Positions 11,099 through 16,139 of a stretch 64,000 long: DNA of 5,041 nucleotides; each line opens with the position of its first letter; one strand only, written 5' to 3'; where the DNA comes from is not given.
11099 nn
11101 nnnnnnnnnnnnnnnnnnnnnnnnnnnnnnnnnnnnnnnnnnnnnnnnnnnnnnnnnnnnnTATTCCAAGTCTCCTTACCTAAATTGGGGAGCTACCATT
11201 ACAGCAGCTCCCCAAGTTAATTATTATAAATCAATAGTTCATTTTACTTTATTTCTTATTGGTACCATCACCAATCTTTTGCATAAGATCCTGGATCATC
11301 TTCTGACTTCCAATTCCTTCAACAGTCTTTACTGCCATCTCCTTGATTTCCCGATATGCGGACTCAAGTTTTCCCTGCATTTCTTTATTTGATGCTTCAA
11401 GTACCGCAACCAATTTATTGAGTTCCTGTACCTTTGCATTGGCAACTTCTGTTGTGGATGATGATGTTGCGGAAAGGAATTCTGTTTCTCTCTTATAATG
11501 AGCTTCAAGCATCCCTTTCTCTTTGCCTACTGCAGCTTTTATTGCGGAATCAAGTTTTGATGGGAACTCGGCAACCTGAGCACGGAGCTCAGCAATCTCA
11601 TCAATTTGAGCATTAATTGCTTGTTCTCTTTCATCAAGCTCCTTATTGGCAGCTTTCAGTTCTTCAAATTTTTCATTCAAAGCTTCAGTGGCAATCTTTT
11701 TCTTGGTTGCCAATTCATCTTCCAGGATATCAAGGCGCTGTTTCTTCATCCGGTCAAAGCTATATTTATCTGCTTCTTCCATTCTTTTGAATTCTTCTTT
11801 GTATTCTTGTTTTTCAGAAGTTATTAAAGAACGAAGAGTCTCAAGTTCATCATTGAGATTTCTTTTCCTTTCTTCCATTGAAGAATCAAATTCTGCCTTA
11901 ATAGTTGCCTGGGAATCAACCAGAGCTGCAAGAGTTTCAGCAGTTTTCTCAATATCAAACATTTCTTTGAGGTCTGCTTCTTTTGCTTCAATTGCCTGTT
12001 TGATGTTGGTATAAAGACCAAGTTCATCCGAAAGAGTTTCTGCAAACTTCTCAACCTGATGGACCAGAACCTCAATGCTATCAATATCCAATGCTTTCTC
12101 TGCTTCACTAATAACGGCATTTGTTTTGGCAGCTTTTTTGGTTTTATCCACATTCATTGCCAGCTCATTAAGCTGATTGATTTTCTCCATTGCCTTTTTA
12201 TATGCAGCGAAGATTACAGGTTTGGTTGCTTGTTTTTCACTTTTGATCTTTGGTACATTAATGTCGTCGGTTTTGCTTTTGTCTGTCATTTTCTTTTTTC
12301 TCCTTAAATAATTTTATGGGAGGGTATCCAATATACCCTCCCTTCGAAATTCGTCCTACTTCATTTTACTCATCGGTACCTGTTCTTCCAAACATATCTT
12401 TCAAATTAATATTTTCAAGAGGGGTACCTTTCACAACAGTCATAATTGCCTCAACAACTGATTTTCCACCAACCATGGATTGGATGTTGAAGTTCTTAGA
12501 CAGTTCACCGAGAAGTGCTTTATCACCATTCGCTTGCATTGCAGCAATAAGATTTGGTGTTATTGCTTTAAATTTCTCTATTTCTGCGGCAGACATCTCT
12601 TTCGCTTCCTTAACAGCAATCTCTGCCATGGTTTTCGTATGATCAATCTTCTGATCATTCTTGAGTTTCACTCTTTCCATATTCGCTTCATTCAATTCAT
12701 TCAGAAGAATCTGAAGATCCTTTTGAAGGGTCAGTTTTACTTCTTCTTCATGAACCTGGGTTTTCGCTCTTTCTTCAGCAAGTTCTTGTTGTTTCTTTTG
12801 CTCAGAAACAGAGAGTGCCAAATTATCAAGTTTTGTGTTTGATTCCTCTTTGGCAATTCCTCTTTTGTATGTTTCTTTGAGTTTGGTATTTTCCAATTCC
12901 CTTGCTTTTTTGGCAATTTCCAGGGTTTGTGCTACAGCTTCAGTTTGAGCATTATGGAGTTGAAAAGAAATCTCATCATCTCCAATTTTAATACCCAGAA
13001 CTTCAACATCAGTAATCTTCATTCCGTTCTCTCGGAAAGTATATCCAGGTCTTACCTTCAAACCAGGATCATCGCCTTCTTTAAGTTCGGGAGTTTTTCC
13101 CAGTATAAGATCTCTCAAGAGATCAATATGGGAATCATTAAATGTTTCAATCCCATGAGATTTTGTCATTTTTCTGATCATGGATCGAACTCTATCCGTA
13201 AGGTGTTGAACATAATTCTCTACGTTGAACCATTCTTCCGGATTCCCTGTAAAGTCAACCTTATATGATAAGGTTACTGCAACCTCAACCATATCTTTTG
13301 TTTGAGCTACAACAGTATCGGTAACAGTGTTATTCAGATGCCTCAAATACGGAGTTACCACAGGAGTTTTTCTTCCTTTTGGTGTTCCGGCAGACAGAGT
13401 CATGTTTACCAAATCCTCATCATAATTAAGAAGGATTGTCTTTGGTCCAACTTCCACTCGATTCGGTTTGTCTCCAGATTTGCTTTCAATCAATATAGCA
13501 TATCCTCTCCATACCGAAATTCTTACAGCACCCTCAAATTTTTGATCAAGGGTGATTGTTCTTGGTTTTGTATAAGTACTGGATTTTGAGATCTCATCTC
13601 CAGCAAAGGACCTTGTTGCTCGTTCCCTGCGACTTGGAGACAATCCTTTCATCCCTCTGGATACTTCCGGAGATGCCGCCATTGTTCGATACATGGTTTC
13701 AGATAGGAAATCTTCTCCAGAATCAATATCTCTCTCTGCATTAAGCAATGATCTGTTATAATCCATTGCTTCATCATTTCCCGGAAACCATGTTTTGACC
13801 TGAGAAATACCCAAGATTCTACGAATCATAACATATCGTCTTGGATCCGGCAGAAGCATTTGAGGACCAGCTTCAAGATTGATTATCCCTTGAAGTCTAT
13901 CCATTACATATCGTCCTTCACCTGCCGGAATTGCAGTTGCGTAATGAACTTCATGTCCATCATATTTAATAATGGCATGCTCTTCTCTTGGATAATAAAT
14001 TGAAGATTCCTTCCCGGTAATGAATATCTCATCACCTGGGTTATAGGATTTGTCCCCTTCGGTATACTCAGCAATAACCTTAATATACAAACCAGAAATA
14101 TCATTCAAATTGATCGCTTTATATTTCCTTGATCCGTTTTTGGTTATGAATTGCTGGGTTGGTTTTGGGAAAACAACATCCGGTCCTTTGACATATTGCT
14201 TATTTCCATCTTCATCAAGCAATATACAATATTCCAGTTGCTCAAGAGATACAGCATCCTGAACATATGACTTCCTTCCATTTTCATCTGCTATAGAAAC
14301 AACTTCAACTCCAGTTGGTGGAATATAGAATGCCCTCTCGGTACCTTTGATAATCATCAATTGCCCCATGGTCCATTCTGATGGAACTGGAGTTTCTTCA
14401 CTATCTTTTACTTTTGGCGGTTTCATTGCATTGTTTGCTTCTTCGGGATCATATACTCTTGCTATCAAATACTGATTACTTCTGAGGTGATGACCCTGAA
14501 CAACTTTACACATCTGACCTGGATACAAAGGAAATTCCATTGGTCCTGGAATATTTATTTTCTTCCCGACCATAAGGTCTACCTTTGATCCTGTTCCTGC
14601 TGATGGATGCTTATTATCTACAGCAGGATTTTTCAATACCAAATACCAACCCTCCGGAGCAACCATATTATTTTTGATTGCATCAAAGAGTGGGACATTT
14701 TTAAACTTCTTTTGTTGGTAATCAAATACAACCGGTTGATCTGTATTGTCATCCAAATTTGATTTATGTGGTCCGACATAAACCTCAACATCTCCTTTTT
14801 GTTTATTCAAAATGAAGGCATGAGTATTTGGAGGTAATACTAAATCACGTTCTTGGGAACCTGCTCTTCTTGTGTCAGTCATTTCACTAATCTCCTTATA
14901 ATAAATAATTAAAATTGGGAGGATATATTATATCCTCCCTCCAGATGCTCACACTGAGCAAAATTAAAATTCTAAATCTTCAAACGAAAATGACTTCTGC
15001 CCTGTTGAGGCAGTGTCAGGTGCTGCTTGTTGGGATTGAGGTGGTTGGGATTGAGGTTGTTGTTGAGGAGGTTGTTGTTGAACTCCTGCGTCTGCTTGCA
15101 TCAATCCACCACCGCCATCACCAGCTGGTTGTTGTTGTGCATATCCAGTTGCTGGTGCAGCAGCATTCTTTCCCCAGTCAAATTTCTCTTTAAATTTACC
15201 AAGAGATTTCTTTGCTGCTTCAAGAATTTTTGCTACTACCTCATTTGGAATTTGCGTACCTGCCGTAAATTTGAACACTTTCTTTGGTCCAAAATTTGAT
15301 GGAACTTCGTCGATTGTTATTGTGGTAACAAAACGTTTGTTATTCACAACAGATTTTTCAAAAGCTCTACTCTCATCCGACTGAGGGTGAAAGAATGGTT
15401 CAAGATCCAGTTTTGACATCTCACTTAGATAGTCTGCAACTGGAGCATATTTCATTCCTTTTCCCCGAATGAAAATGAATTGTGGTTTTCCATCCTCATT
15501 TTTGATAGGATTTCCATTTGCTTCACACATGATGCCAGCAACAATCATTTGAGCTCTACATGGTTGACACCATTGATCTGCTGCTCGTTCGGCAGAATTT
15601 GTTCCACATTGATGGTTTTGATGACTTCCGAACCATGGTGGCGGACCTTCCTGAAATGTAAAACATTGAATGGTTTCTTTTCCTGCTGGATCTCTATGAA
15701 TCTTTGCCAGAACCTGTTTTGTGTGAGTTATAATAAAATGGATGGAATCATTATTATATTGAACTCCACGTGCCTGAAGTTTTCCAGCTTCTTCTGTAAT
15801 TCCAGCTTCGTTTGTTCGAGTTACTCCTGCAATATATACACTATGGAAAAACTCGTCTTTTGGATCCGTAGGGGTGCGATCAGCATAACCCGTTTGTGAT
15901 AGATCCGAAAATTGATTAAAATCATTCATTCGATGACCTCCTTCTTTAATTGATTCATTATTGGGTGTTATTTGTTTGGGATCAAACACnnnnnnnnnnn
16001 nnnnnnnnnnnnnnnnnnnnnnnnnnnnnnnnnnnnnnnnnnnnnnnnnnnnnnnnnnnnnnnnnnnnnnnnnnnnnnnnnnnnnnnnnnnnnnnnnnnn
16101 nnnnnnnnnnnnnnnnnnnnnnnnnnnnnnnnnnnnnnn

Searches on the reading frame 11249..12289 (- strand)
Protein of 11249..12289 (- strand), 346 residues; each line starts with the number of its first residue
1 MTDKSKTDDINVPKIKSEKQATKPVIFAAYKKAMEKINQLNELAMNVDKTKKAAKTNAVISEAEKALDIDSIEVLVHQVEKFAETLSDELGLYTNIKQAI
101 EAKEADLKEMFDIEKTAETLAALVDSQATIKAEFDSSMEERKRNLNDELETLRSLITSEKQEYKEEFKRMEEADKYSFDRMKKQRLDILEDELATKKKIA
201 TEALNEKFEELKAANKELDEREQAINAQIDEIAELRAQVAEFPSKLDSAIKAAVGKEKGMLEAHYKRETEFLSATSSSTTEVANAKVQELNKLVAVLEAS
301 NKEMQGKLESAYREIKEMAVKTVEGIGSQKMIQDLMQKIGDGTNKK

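Call 13: search_protein_families(library=pfam, proteins=[window:11249-12289:-], max_evalue=0.01)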
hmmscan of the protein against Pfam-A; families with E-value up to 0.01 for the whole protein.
window:11249-12289:- (346 aa): 0 families

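Call 14: search_protein_families(library=phrogs, proteins=[window:11249-12289:-], max_evalue=0.001)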
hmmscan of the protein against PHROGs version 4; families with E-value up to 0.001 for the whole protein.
window:11249-12289:- (346 aa): 1 family
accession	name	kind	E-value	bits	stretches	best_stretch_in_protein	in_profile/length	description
phrog_29668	-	unknown function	1.9e-26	94.1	1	19-332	6-348/357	-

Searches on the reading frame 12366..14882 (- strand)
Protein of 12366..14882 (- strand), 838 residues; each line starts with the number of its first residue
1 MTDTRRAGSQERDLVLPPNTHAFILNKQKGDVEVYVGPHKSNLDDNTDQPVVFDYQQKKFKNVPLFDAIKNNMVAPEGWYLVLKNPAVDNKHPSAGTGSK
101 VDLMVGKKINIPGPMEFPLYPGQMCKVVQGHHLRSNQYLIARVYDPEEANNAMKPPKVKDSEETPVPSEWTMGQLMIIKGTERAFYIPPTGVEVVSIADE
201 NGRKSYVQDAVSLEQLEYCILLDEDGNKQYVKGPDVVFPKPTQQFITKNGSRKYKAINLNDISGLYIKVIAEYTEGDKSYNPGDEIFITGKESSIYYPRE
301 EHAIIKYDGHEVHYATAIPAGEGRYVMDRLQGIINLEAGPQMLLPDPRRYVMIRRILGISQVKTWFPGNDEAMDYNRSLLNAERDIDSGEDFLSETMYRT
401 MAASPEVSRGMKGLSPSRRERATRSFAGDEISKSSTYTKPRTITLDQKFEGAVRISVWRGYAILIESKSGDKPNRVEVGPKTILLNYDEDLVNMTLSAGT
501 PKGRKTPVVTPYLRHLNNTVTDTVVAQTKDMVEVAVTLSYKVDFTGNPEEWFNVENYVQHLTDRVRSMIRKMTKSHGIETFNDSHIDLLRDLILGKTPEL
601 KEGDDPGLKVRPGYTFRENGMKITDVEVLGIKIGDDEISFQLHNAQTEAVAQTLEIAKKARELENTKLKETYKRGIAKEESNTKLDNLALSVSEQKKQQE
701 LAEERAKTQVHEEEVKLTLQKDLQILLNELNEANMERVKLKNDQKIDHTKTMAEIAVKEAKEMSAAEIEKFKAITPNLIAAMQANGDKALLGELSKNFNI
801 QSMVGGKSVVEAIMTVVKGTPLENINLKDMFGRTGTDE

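Call 13: search_protein_families(library=pfam, proteins=[window:12366-14882:-], max_evalue=0.01)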
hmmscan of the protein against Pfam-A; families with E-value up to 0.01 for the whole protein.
window:12366-14882:- (838 aa): 2 families
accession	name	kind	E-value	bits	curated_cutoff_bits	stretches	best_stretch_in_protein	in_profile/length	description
PF11978.13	MVP_shoulder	-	7.7e-20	71.5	25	1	517-635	2-118/118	Shoulder domain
PF17795.6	Vault_3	-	1.9e-06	28.4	28.8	1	472-504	20-52/62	Major Vault Protein Repeat domain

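Call 14: search_protein_families(library=phrogs, proteins=[window:12366-14882:-], max_evalue=0.001)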
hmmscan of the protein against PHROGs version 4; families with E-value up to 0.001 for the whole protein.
window:12366-14882:- (838 aa): 0 families

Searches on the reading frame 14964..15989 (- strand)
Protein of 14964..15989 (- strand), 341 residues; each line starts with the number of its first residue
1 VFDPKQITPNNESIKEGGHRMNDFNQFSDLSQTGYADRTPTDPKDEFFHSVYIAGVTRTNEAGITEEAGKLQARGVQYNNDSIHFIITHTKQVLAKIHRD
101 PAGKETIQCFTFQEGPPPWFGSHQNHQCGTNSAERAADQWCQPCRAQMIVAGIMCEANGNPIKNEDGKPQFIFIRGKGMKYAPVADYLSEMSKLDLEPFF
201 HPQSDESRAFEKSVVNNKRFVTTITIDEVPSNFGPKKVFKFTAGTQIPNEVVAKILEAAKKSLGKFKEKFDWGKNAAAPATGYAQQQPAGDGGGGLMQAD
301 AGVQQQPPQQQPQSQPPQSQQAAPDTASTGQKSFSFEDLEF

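Call 13: search_protein_families(library=pfam, proteins=[window:14964-15989:-], max_evalue=0.01)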
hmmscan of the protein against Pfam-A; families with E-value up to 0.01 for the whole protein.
window:14964-15989:- (341 aa): 1 family
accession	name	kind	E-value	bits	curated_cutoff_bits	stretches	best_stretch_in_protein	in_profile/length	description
PF18912.6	DZR_2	-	0.0089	16.3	27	0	128-165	13-49/56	Double zinc ribbon domain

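Call 14: search_protein_families(library=phrogs, proteins=[window:14964-15989:-], max_evalue=0.001)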
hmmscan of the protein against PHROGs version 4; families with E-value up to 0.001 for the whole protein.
window:14964-15989:- (341 aa): 0 families

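Call 91: find_homologous_proteins(query=window:14964-15989:-, max_evalue=0.00001)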
Query window:14964-15989:- (341 aa): 386 proteins with E <= 0.00001 among 2818 candidates; the best 120 are listed.
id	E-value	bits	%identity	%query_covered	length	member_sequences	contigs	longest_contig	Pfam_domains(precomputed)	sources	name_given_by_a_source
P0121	1.7e-217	739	100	94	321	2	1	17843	-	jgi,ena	-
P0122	1.7e-142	493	67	94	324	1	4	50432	-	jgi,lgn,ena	-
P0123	3.0e-127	442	61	94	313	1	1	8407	-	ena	-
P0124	1.6e-113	397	70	72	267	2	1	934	-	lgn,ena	-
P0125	8.9e-111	388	55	94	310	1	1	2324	-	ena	-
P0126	2.4e-109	384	52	94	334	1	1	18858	-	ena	-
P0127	4.6e-103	363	50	94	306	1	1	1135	-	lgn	-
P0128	1.8e-102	361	52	94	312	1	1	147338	-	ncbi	-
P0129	2.6e-101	357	52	94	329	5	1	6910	-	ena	-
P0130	3.0e-101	357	51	94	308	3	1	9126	-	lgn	-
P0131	6.9e-101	356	53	94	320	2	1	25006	-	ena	-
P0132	6.3e-99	349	50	94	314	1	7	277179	-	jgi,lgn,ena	-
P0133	1.2e-97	345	49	94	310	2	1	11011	-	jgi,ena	-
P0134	3.1e-97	344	52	94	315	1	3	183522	-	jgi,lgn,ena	-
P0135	4.9e-97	343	50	93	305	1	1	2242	-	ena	-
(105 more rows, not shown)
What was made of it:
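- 14964..15929 (-): 321-aa gp32-like single-stranded-DNA-binding protein, the next gene in the operon. Call 91.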

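Call 95: predict_structure(alignment_id=A11)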
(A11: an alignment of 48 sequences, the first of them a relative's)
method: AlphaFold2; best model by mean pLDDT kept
length: 321 residues; sequences in the alignment: 48
mean_pLDDT: 83.5   pTM: 0.76
mean pLDDT of the five models: 83.5, 82.4, 81.0, 80.5, 77.8
residues with pLDDT >= 90: 220; 70-90: 31; 50-70: 24; < 50: 46
segments of 3 or more residues with pLDDT < 50: 259-286, 293-295, 298-303, 305-310
pLDDT, mean of each block of 10 residues (from residue 1): 76 75 92 97 96 97 98 95 92 93 92 93 95 96 93 96 97 96 96 97 98 96 96 94 94 64 38 36 43 48 44 62 57
secondary structure, 60 per line:
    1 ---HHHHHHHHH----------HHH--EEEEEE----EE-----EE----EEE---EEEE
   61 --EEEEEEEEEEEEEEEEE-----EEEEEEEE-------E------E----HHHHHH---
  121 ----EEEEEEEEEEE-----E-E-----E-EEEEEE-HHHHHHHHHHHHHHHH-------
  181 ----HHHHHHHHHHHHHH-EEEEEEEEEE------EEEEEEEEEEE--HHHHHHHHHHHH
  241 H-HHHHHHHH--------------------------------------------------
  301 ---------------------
elements in order: H4-12 E28-33 E51-53 E57-60 E63-79 E85-92 H112-117 E125-135 E151-156 H158-173 H185-198 E200-209 E216-226 H229-241 H243-250
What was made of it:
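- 14964..15929 (-): Call 95: pLDDT 83.5.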
